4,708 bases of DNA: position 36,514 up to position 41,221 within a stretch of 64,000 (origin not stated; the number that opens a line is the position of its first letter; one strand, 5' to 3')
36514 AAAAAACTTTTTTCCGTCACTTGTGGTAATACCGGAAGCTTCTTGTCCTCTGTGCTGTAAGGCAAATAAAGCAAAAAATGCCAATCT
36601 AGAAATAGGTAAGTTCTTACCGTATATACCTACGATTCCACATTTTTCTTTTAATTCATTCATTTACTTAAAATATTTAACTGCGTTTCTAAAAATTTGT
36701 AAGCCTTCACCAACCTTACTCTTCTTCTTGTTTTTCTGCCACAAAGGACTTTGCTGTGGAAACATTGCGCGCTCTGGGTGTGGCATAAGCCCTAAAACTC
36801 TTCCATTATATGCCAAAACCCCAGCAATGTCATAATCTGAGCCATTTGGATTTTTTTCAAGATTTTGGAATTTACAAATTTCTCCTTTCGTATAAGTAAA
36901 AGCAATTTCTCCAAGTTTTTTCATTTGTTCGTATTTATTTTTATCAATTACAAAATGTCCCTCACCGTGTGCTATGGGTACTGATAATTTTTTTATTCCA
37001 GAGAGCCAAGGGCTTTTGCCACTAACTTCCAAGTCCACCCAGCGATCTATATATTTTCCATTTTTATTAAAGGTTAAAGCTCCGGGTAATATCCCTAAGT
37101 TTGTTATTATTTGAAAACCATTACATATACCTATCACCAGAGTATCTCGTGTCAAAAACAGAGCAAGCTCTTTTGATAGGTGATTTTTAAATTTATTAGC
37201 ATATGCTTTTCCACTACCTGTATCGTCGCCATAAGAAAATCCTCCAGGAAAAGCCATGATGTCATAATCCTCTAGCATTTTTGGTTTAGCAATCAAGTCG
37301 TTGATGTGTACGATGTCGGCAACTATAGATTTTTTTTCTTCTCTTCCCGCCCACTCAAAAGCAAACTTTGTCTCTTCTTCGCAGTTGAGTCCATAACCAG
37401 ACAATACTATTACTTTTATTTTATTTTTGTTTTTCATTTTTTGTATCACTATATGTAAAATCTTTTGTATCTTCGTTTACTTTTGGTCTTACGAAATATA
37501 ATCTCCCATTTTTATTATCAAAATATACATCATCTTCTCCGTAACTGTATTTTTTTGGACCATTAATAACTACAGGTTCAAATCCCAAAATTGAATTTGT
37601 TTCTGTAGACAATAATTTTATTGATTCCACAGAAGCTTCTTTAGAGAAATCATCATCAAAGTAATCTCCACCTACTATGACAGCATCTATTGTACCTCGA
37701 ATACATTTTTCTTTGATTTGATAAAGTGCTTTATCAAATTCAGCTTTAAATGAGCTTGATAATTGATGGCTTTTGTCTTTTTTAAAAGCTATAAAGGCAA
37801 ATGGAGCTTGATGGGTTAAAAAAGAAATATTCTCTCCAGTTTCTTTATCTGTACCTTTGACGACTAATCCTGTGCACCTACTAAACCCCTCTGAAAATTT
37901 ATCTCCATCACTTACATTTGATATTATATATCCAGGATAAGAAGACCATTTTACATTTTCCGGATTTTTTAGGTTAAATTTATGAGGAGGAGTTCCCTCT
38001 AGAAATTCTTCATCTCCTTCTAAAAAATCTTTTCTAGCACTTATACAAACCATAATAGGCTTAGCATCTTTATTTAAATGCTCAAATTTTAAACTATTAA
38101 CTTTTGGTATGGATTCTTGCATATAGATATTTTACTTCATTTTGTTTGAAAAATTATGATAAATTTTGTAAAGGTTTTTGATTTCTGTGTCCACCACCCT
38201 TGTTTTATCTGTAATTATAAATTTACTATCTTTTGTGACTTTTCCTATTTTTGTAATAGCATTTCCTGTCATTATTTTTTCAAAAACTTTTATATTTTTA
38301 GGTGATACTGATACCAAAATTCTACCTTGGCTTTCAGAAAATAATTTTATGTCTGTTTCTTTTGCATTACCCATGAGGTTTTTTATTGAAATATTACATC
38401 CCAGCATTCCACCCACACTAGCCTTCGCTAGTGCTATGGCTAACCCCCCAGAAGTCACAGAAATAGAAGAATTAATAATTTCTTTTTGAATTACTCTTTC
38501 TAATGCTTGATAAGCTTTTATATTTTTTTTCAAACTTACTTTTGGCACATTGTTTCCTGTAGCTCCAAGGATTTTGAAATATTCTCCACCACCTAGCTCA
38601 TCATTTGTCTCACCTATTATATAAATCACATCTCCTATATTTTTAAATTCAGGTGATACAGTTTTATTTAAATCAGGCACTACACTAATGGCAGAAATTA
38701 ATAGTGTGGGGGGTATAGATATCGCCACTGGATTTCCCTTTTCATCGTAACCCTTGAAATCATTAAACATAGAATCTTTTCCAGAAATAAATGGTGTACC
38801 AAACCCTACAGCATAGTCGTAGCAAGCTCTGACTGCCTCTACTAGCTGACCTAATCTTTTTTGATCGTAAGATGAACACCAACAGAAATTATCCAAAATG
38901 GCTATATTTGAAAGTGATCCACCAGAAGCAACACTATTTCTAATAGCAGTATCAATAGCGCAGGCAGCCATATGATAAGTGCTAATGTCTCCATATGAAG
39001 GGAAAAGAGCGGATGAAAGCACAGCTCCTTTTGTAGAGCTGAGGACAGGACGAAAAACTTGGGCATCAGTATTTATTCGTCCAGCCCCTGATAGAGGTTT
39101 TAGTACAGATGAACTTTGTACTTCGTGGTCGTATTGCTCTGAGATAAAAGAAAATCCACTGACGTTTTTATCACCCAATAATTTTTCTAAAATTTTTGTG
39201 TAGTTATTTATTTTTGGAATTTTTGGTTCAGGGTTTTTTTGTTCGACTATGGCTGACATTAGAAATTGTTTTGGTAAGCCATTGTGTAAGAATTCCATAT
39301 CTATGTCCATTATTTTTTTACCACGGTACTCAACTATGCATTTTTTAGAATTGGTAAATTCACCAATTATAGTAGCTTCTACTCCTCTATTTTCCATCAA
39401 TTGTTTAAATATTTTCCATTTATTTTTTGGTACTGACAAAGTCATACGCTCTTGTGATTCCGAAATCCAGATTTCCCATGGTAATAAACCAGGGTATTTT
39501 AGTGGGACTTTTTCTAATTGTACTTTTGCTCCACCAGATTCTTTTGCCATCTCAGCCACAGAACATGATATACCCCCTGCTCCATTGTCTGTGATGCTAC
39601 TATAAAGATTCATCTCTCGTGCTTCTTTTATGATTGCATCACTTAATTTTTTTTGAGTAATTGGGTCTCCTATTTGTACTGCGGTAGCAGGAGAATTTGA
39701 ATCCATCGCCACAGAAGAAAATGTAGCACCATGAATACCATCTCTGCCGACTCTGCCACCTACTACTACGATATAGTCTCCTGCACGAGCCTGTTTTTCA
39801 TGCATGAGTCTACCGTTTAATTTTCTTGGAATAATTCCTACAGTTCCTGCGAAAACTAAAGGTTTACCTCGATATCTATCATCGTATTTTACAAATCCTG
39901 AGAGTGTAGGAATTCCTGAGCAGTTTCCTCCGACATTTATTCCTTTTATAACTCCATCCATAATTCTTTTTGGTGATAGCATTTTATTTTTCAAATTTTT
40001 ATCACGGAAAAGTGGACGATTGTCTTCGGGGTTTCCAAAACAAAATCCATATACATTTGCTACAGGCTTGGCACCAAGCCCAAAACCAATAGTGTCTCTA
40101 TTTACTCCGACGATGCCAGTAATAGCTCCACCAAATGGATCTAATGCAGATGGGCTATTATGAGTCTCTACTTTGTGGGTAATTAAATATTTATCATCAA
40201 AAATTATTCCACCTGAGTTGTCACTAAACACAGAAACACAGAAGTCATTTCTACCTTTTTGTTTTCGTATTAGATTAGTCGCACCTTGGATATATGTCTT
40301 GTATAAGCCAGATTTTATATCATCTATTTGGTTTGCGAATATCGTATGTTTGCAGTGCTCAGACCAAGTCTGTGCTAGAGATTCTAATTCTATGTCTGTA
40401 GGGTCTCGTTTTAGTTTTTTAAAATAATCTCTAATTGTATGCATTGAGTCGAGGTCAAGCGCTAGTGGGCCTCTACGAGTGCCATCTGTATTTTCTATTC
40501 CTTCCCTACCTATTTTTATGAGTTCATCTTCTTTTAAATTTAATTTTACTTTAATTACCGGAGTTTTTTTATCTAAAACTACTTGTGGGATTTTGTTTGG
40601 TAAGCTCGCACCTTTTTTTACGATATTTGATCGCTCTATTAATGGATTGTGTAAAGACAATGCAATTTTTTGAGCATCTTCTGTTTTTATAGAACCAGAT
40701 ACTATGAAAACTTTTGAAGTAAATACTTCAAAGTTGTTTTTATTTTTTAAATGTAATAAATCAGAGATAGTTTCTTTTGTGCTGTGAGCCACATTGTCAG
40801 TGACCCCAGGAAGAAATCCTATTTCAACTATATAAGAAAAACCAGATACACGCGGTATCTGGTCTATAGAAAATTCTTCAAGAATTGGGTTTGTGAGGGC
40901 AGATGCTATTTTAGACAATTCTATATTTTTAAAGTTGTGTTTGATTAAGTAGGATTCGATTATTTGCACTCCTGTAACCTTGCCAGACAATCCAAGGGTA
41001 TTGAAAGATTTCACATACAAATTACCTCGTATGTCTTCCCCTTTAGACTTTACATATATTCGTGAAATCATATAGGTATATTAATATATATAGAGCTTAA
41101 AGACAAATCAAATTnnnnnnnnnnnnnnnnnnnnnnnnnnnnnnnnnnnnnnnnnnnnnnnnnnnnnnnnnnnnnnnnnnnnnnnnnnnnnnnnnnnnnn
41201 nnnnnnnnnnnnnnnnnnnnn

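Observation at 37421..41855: Pair of uncharacterised paralogs embedded in the pur operon on either side of purL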

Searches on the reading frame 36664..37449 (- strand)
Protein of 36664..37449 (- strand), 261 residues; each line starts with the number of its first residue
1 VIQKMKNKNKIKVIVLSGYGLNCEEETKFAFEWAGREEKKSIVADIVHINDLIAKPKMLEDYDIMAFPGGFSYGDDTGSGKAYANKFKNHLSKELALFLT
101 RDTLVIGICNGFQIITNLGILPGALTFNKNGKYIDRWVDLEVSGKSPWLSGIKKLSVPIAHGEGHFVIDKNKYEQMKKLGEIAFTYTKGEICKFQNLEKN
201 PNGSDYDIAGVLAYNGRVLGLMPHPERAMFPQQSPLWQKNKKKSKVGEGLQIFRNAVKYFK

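Call 4: search_protein_families(library=pfam, proteins=[window:36664-37449:-], max_evalue=1)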
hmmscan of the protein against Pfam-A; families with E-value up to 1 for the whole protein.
window:36664-37449:- (261 aa): 4 families
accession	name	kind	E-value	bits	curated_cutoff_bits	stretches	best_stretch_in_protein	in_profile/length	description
PF13507.12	GATase_5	-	1.7e-70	237.6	27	1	10-260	1-260/260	CobB/CobQ-like glutamine amidotransferase domain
PF07685.20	GATase_3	-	0.00041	20.5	27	1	55-116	33-89/196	CobB/CobQ-like glutamine amidotransferase domain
PF18070.6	Cas9_PI2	-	0.088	14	27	1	151-180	19-46/59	CRISPR-Cas9 PI domain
PF01965.30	DJ-1_PfpI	-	0.14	12.4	26.6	1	60-123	60-115/165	DJ-1/PfpI family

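Call 5: search_protein_families(library=ncbifam, proteins=[window:36664-37449:-], max_evalue=1)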
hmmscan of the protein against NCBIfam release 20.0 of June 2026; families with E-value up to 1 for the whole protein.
window:36664-37449:- (261 aa): 11 families
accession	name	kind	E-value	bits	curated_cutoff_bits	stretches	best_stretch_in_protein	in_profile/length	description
TIGR01737.1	FGAM_synth_I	equivalog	2.4e-51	174.3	177.8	1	11-258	1-226/228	phosphoribosylformylglycinamidine synthase I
NF002252.0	PRK01175.1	equivalog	8.7e-50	169.2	298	1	9-260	2-257/261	phosphoribosylformylglycinamidine synthase subunit PurQ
NF002957.0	PRK03619.1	equivalog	3.6e-46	157.3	212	1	13-231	5-202/222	phosphoribosylformylglycinamidine synthase subunit PurQ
NF003672.0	PRK05297.1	equivalog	1.5e-44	151.9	783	1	5-259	1031-1288/1290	phosphoribosylformylglycinamidine synthase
TIGR01735.1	FGAM_synt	equivalog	3.1e-40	137.5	1123.05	1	9-258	1051-1305/1307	phosphoribosylformylglycinamidine synthase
TIGR01857.1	FGAM-synthase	equivalog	1.3e-38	132.3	1057.05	1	4-260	971-1239/1239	phosphoribosylformylglycinamidine synthase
NF045636.1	isoglutsynth_GatD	equivalog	0.00025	20.5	400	1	39-117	48-116/258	lipid II isoglutaminyl synthase subunit GatD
TIGR01739.1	tegu_FGAM_synt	hypoth_equivalog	0.0022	16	716.1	1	116-233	1052-1177/1206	herpesvirus tegument protein/v-FGAM-synthase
NF004921.0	PRK06278.1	equivalog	0.009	15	354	1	84-117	50-80/482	cobyrinic acid a,c-diamide synthase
TIGR00313.1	cobQ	equivalog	0.018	13.9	309.9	1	52-116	275-333/477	cobyric acid synthase CobQ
NF001989.1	PRK00784.1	equivalog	0.024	13.3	273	1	54-116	279-335/480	cobyric acid synthase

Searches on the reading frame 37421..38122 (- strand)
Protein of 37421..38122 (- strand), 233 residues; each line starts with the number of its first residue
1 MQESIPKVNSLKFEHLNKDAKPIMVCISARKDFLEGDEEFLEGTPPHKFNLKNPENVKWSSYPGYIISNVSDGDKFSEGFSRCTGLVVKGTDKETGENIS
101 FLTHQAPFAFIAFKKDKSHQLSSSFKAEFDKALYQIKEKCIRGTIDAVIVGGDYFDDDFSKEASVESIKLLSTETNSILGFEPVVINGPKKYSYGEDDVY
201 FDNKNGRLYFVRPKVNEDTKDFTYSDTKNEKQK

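Call 4: search_protein_families(library=pfam, proteins=[window:37421-38122:-], max_evalue=1)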
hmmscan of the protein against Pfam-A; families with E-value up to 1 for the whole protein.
window:37421-38122:- (233 aa): 1 family
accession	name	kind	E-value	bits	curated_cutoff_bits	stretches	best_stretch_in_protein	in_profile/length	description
PF03033.26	Glyco_transf_28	-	0.018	15.5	26.2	1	90-181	33-125/139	Glycosyltransferase family 28 N-terminal domain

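Call 5: search_protein_families(library=ncbifam, proteins=[window:37421-38122:-], max_evalue=1)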
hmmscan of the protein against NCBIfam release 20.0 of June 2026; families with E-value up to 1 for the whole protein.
window:37421-38122:- (233 aa): 1 family
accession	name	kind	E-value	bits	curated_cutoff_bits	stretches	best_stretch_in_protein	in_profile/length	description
TIGR00619.1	sbcd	subfamily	0.00014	21.8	77.65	1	123-157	18-52/252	exonuclease subunit SbcD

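Call 52: search_protein_families(library=padloc, proteins=[window:37421-38122:-], max_evalue=1)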
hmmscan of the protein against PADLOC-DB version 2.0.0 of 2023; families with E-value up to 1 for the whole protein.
window:37421-38122:- (233 aa): 0 families

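Call 53: search_protein_families(library=phrogs, proteins=[window:37421-38122:-], max_evalue=1)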
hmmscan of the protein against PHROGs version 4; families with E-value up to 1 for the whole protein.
window:37421-38122:- (233 aa): 2 families
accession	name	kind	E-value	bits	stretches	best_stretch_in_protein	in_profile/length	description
phrog_35623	-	unknown function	0.032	15.3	1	118-177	9-65/127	-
phrog_6926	-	unknown function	0.14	13.3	1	143-170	12-39/62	-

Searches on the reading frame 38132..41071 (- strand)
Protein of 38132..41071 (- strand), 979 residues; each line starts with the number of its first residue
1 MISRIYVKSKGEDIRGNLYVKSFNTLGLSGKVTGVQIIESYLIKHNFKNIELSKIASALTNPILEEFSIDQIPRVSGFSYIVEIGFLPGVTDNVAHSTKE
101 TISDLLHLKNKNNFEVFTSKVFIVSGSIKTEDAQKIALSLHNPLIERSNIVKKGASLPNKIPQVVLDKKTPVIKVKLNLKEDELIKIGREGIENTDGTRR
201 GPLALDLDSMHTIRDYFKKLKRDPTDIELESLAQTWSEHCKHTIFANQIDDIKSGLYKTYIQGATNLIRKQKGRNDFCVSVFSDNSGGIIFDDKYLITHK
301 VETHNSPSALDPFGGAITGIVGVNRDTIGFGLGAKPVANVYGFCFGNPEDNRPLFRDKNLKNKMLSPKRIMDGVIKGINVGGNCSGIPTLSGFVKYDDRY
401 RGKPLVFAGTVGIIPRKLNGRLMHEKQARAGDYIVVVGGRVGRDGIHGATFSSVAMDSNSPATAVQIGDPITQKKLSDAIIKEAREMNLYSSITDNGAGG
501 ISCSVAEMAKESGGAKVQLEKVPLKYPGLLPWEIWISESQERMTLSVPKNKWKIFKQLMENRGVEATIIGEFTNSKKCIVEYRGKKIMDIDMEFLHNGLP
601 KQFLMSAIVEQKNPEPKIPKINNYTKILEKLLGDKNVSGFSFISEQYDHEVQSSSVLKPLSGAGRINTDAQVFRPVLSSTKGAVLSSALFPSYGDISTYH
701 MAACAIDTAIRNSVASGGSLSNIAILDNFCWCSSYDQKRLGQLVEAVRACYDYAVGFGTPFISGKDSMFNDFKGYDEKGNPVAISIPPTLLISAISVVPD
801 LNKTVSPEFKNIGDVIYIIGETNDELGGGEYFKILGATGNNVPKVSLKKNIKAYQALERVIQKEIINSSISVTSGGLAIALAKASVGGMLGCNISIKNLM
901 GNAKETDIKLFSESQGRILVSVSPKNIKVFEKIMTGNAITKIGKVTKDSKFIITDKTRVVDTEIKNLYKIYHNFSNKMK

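Call 4: search_protein_families(library=pfam, proteins=[window:38132-41071:-], max_evalue=1)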
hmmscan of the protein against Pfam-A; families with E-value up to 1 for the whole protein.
window:38132-41071:- (979 aa): 3 families
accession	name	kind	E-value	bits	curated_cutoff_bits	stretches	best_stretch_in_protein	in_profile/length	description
PF02769.27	AIRS_C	-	8.9e-44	149.8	23.1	2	429-581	1-154/156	AIR synthase related protein, C-terminal domain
PF00586.29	AIRS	-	2.7e-18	66.8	24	2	290-414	8-112/112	AIR synthase related protein, N-terminal domain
PF18072.6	FGAR-AT_linker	-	3.3e-16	60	26.6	1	202-242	9-49/50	Formylglycinamide ribonucleotide amidotransferase linker domain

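Call 5: search_protein_families(library=ncbifam, proteins=[window:38132-41071:-], max_evalue=1)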
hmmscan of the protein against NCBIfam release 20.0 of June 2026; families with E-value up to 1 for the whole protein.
window:38132-41071:- (979 aa): 10 families
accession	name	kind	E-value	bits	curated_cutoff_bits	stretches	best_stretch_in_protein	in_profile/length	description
TIGR01736.1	FGAM_synth_II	equivalog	3.6e-156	521.4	525.75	1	208-977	4-716/718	phosphoribosylformylglycinamidine synthase subunit PurL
NF002290.1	PRK01213.1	equivalog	2.3e-149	498.8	648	1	217-975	10-719/723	phosphoribosylformylglycinamidine synthase subunit PurL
TIGR01857.1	FGAM-synthase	equivalog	8.7e-97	325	1057.05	2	291-963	308-933/1239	phosphoribosylformylglycinamidine synthase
NF003672.0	PRK05297.1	equivalog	1.7e-91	307.4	783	1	181-978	158-989/1290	phosphoribosylformylglycinamidine synthase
TIGR01735.1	FGAM_synt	equivalog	2.5e-79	267.1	1123.05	1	131-978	104-1005/1307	phosphoribosylformylglycinamidine synthase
NF010690.0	PRK14090.1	equivalog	3.1e-64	217.4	1047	2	367-811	109-512/601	phosphoribosylformylglycinamidine synthase subunit PurL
TIGR01739.1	tegu_FGAM_synt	hypoth_equivalog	2.9e-10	38.7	716.1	1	709-978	623-886/1206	herpesvirus tegument protein/v-FGAM-synthase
TIGR03267.1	methan_mark_2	hypoth_equivalog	1.3e-07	31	365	1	369-586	109-309/323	methanogenesis marker 2 protein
TIGR01379.1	thiL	equivalog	9e-06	24.9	184.15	1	410-587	129-309/320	thiamine-phosphate kinase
TIGR04049.1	AIR_rel_sll0787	hypoth_equivalog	0.00057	19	321.3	1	479-587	197-305/318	sll0787 family AIR synthase-like protein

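Call 33: find_related_loci(query=window:38132-41071:-, collection=metagenome_contigs, flank=5000)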
Query window:38132-41071:- (979 aa) in metagenome_contigs; peptide patterns used: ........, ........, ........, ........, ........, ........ (x = any residue, [..] = any of these).
600 stretches matched a pattern (row limit reached: there are more); 594 encode a relative of the query (tblastn E <= 1e-3); the best 80 are kept; 80 distinct loci.
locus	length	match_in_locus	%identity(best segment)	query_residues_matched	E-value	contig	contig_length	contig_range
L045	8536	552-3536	72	1-979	0e+0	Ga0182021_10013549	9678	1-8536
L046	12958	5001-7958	70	1-979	0e+0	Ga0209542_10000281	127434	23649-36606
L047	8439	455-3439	69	1-979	0e+0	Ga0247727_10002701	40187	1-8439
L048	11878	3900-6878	71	1-979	0e+0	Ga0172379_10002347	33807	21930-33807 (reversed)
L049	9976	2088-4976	71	1-979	0e+0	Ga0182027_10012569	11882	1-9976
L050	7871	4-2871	71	37-978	0e+0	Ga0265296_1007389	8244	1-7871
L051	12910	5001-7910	70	1-975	0e+0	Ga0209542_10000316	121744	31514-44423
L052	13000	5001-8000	70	1-979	0e+0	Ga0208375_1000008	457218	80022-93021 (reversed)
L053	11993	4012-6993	68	1-979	0e+0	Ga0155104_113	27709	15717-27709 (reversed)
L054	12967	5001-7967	69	34-979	0e+0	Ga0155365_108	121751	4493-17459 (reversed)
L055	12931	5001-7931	67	1-979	0e+0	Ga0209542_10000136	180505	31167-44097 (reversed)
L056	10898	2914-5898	70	1-979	0e+0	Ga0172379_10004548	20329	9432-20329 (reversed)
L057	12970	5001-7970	58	1-976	0e+0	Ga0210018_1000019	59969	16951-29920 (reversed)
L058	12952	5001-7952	56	1-971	0e+0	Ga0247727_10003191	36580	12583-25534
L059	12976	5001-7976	57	1-973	0e+0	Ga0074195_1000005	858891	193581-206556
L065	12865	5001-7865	57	1-953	0e+0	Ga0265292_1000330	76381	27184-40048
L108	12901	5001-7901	67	1-979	0e+0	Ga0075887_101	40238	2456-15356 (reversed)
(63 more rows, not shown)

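Call 62: search_protein_families(library=pfam, proteins=[L046:7958-9619:+, L056:5898-7682:+, L065:7940-8551:+, L045:3543-4076:+, L108:7908-8279:+], max_evalue=0.1)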
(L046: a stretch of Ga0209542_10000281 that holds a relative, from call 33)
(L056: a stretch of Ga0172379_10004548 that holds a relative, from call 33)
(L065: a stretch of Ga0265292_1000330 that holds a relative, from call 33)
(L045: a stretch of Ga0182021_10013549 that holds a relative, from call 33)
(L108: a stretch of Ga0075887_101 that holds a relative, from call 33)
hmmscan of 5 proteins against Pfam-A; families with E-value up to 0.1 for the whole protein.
L046:7958-9619:+ (553 aa): 2 families
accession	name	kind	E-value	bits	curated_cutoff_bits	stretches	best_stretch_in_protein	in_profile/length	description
PF23477.1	zf_Tbcl_2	-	9.7e-05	22.4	27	1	514-551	1-36/37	Probable treble clef zinc finger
PF13451.12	zf_Tbcl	-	0.022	15.1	24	2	5-42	4-42/48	Probable treble clef domain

L056:5898-7682:+ (594 aa): 3 families
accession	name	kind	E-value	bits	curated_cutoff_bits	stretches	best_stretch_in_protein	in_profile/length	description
PF07700.20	HNOB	-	0.012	15.9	25.5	1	377-440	28-86/163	Haem-NO-binding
PF02596.20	DUF169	-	0.017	15.4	27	1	367-417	57-107/209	Uncharacterised ArCR, COG2043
PF13717.11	Zn_ribbon_4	-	0.046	14.1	30.3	1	489-504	2-17/36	zinc-ribbon domain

L065:7940-8551:+ (203 aa): 17 families
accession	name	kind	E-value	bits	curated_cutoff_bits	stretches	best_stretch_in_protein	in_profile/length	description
PF13649.12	Methyltransf_25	-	1.8e-21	77.1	27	1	41-131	1-97/97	Methyltransferase domain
PF08241.18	Methyltransf_11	-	2e-19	70.4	21.2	1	42-135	1-95/95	Methyltransferase domain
PF13489.12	Methyltransf_23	-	9.9e-15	55.1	27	1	27-172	12-152/164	Methyltransferase domain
PF13847.12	Methyltransf_31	-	2.5e-14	53.6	27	1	39-151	5-122/145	Methyltransferase domain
PF08242.18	Methyltransf_12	-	1.4e-11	45.4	30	1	42-133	1-98/98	Methyltransferase domain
PF03848.20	TehB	-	9.4e-10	38.7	20.4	1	40-142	33-140/193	Tellurite resistance protein TehB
PF05148.21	Methyltransf_8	-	4.3e-06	27.2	27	1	23-136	58-157/219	Hypothetical methyltransferase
PF05724.17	TPMT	-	9.6e-06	25.9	26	1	7-81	3-84/218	Thiopurine S-methyltransferase (TPMT)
PF01209.24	Ubie_methyltran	-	6.5e-05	22.8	20.1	1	32-135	42-151/233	ubiE/COQ5 methyltransferase family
PF01739.24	CheR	-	0.00056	19.8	27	1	96-135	134-173/195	CheR methyltransferase, SAM binding domain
PF02353.26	CMAS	-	0.0011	18.8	27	1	39-143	64-172/273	Mycolic acid cyclopropane synthetase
PF05175.20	MTS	-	0.0013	18.8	23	1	33-135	27-138/170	Methyltransferase small domain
PF07021.18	MetW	-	0.0013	18.8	21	1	38-103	14-80/193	Methionine biosynthesis protein MetW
PF00891.24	Methyltransf_2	-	0.0053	16.6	22.3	1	36-137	61-167/210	O-methyltransferase domain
PF06080.18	DUF938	-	0.0066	16.7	27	0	94-135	96-137/202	Protein of unknown function (DUF938)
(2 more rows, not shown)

L045:3543-4076:+ (177 aa): 3 families
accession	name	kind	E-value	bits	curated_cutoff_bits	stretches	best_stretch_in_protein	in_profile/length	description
PF13875.12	DUF4202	-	3.8e-11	43.6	35.1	1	23-166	33-175/183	Domain of unknown function (DUF4202)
PF01966.28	HD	-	0.00037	21.2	22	1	41-119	28-113/116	HD domain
PF19789.6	DUF6273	-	0.017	15.4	23.5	1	59-135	39-118/172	Domain of unknown function (DUF6273)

L108:7908-8279:+ (123 aa): 2 families
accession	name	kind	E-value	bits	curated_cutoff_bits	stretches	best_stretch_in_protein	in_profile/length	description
PF13148.11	DUF3987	-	0.0048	16.6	27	1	55-104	275-325/364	Protein of unknown function (DUF3987)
PF18215.6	Rtt106_N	-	0.016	15.2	26.3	1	57-72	16-31/45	Histone chaperone Rtt106 N-terminal domain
